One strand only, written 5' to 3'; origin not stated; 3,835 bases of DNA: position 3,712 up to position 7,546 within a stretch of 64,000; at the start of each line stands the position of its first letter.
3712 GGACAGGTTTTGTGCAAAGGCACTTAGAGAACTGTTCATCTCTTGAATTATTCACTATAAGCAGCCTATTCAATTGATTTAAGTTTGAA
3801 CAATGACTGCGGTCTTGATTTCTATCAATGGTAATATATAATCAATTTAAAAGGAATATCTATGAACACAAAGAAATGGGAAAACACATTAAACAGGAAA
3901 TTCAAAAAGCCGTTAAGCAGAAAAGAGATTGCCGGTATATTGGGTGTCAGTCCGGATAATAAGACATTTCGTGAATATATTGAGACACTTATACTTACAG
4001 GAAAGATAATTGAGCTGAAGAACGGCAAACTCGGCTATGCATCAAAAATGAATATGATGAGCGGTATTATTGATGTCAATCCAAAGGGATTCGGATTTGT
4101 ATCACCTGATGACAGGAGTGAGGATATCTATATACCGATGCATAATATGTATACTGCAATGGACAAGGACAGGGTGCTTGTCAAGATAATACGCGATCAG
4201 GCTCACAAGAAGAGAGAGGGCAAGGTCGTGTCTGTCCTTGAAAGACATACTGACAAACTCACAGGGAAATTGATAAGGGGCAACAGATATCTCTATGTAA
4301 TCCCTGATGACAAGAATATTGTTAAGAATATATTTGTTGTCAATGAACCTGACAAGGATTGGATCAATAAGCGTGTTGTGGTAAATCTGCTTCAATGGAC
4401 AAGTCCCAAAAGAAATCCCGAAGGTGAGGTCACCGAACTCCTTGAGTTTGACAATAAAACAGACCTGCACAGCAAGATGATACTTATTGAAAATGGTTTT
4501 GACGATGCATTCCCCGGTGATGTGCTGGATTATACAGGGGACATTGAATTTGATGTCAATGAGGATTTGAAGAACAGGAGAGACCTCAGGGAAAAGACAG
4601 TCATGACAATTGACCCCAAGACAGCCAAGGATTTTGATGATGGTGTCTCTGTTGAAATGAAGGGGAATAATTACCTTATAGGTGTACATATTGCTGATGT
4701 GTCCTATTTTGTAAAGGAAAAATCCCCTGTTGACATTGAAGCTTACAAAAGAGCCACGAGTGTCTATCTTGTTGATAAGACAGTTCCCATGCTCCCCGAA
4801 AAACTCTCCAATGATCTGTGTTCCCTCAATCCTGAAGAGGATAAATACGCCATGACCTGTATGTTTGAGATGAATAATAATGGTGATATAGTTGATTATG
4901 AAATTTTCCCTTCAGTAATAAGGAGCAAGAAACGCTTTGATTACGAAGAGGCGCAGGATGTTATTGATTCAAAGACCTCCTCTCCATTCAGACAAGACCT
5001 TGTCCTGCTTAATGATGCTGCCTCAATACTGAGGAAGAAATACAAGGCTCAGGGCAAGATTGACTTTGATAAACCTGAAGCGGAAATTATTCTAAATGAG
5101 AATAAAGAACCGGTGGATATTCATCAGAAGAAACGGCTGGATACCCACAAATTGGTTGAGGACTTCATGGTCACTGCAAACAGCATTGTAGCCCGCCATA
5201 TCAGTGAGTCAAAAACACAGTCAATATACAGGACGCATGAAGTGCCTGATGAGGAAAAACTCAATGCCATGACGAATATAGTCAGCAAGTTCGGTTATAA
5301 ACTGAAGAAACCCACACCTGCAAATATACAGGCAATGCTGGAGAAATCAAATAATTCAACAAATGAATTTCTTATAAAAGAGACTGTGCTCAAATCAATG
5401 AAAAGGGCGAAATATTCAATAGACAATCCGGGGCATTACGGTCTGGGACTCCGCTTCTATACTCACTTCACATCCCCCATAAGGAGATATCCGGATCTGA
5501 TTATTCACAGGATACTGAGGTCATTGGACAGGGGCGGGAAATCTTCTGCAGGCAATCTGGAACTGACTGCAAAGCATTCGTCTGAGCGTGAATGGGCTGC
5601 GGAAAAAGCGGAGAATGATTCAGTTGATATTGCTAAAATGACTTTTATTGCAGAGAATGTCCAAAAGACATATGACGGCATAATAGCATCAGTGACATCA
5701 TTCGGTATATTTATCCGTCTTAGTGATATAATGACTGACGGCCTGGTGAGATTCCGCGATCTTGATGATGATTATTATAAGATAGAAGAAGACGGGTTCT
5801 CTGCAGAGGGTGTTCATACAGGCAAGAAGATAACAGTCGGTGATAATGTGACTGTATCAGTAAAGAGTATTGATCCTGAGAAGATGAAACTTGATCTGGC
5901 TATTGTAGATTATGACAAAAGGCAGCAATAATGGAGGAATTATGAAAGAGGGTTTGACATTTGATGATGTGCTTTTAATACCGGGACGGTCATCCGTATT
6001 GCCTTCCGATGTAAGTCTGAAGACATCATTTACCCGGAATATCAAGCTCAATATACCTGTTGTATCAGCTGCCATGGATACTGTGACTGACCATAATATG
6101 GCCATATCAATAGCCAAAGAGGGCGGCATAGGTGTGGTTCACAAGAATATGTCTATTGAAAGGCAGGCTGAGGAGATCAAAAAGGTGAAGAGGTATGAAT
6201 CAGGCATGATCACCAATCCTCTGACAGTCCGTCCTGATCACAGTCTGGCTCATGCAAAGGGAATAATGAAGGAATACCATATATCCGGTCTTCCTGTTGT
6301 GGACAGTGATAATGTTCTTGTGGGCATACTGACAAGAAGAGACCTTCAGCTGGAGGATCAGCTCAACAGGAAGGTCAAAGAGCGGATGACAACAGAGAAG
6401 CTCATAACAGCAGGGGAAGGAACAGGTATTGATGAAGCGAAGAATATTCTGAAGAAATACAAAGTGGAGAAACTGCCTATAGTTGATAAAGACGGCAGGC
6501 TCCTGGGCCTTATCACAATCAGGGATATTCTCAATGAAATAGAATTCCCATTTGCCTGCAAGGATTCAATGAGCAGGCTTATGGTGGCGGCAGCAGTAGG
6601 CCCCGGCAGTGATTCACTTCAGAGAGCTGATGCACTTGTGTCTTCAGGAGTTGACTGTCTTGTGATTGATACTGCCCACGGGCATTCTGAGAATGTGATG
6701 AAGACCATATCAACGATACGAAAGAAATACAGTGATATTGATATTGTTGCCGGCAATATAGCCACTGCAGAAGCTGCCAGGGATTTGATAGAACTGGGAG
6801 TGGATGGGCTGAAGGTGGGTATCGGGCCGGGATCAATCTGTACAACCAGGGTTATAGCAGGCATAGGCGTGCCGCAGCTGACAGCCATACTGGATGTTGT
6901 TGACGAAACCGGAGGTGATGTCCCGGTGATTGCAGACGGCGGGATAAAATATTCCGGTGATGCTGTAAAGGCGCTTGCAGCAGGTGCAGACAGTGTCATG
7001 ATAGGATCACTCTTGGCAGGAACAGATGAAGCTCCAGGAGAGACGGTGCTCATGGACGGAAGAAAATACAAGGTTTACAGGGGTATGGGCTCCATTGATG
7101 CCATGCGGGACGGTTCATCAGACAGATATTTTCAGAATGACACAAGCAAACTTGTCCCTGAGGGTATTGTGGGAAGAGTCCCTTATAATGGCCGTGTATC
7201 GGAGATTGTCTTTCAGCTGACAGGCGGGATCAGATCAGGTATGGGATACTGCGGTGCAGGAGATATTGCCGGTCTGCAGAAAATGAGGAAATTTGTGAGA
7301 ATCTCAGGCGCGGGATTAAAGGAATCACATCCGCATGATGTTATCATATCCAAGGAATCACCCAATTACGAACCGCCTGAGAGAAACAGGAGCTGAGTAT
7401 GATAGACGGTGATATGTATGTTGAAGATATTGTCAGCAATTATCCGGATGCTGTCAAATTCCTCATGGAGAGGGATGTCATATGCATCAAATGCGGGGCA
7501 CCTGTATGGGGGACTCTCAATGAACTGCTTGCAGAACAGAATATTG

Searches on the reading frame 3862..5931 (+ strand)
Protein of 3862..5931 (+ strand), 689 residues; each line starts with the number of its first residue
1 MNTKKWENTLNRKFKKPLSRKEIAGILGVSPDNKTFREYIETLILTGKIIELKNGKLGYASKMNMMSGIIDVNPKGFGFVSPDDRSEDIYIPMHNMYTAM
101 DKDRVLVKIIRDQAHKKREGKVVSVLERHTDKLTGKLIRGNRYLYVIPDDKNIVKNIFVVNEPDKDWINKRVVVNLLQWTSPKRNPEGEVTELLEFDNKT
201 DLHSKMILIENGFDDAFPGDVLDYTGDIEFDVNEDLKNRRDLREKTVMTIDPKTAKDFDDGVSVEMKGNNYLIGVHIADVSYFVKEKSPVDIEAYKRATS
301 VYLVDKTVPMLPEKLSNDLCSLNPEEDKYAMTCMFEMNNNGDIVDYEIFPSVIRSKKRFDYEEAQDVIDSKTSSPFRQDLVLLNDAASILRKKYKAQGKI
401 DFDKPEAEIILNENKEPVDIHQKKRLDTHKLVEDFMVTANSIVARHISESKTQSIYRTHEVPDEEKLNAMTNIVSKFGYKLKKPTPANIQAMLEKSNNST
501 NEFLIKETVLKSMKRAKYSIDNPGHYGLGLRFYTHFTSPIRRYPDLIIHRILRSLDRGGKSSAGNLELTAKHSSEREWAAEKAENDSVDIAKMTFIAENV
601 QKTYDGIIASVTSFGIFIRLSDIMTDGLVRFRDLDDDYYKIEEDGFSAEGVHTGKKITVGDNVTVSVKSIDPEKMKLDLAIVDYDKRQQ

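Call 29: search_protein_families(library=pfam, proteins=[window:3862-5931:+])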
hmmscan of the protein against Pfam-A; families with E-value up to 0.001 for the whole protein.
window:3862-5931:+ (689 aa): 6 families
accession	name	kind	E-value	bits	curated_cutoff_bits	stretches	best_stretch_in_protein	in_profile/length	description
PF00773.25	RNB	-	2.7e-113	379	29.3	1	239-554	1-322/326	RNB domain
PF17876.7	CSD2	-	2e-20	73.1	26.2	2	145-218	1-74/74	Cold shock domain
PF08206.17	OB_RNB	-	2.4e-18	66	24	1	68-125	1-58/58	Ribonuclease B OB domain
PF00575.29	S1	-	5.5e-06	27.1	22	1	602-681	6-73/74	S1 RNA binding domain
PF25049.1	OB_HELZ2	-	9.5e-05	22.6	29.3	1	95-130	52-89/90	3'-5' exoribonuclease HELZ2, OB-fold domain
PF22707.2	S1CSD-TOTE-2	-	0.00024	21.5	27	1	66-119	3-52/60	S1/CSD-like domain 2 of the TOTE conflict systems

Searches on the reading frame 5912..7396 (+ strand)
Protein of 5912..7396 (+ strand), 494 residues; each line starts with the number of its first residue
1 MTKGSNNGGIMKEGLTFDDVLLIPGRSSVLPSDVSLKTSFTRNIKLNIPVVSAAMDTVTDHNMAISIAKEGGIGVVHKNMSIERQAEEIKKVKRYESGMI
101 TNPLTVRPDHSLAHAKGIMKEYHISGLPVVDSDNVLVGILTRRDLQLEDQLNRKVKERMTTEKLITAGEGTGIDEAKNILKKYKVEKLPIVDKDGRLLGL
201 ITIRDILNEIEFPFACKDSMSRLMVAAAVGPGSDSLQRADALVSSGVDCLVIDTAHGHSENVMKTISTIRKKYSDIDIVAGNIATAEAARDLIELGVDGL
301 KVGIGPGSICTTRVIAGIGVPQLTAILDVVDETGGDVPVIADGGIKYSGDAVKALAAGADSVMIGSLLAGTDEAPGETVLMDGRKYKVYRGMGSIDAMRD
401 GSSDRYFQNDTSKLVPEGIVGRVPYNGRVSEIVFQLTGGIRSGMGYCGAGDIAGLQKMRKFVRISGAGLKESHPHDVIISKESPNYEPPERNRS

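Call 29: search_protein_families(library=pfam, proteins=[window:5912-7396:+])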
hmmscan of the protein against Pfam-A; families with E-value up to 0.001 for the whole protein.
window:5912-7396:+ (494 aa): 8 families
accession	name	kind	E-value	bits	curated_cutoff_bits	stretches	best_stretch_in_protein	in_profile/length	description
PF00478.31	IMPDH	-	3.1e-160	533.3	25.6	1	14-475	1-345/345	IMP dehydrogenase / GMP reductase domain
PF00571.33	CBS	-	5.1e-28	97.6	24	2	99-145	5-51/57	CBS domain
PF03060.21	NMO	-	8.8e-13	48.8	28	1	269-379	129-236/331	Nitronate monooxygenase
PF01070.24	FMN_dh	-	7.1e-11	42.2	24.9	1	263-367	207-304/350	FMN-dependent dehydrogenase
PF00977.27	His_biosynth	-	8.3e-05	22.6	23.6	0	325-368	64-105/228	Histidine biosynthesis protein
PF01180.27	DHO_dh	-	0.00057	19.6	27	1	324-368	228-272/291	Dihydroorotate dehydrogenase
PF01207.24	Dus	-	0.00061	19.4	20.4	0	326-365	176-214/311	Dihydrouridine synthase (Dus)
PF01645.23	Glu_synthase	-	0.00089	19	20.4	0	282-366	219-305/369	Conserved region in glutamate synthase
